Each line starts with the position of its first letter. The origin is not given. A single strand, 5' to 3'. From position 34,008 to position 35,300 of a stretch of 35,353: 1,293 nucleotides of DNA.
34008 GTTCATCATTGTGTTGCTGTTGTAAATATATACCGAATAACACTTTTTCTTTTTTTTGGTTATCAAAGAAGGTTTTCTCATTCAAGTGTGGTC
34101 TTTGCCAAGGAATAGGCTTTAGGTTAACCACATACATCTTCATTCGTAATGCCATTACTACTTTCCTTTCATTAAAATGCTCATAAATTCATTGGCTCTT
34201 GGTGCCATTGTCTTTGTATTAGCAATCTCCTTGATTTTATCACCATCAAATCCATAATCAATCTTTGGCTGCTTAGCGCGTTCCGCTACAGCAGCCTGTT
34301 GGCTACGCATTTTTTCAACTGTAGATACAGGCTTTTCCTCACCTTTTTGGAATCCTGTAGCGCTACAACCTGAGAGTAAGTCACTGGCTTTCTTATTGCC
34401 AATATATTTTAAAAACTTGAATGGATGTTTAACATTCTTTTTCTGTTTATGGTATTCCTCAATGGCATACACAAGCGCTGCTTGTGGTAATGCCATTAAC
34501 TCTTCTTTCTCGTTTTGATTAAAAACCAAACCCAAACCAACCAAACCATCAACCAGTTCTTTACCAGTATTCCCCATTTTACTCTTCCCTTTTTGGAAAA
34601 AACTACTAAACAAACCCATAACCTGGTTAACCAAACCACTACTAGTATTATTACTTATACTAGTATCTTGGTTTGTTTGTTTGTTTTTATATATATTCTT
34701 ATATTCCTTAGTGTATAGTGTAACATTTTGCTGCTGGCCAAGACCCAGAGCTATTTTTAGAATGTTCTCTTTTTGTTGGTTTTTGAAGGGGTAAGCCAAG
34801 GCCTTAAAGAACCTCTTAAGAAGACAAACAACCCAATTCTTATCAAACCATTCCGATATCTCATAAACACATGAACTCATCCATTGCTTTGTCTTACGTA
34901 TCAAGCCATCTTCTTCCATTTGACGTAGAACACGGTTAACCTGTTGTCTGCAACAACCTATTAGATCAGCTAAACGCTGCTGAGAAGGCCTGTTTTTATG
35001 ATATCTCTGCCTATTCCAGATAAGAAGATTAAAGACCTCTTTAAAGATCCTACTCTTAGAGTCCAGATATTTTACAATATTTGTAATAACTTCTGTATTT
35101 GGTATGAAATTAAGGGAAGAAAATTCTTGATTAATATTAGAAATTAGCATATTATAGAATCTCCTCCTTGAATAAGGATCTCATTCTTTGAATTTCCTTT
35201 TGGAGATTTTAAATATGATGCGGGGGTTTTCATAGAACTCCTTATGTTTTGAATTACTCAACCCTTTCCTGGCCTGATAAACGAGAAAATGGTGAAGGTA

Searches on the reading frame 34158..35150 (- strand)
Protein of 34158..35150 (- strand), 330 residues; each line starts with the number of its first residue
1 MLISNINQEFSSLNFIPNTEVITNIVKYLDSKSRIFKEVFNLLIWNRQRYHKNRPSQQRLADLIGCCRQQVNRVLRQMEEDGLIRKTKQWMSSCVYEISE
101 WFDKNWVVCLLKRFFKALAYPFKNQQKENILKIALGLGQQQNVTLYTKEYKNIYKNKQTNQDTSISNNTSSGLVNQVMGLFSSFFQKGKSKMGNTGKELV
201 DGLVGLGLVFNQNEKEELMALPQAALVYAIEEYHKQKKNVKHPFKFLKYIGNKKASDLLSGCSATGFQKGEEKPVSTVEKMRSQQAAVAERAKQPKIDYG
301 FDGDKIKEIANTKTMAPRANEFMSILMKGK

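Call 78: search_protein_families(library=phrogs, proteins=[window:34158-35150:-], max_evalue=0.001)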
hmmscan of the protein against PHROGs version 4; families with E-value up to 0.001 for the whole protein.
window:34158-35150:- (330 aa): 3 families
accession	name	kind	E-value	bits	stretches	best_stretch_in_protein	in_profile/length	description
phrog_270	-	DNA, RNA and nucleotide metabolism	2.4e-05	24.9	1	42-89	51-102/383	replication initiation protein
phrog_5978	-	unknown function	0.00022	21.4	0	24-100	280-357/364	-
phrog_345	-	DNA, RNA and nucleotide metabolism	0.00083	20.1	1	39-168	50-167/297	replication initiation O-like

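Call 83: search_protein_families(library=pfam, proteins=[window:34158-35150:-], max_evalue=0.001)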
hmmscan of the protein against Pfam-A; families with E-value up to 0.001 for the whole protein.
window:34158-35150:- (330 aa): 3 families
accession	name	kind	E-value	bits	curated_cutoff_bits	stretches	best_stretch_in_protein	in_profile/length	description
PF13545.12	HTH_Crp_2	-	5.4e-08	33.1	27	1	54-87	22-55/70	Crp-like helix-turn-helix domain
PF00325.26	Crp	-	6.2e-05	23.1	21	1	56-84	4-32/32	Bacterial regulatory proteins, crp family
PF01047.28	MarR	-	0.00043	20.6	24.6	1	50-88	13-51/59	MarR family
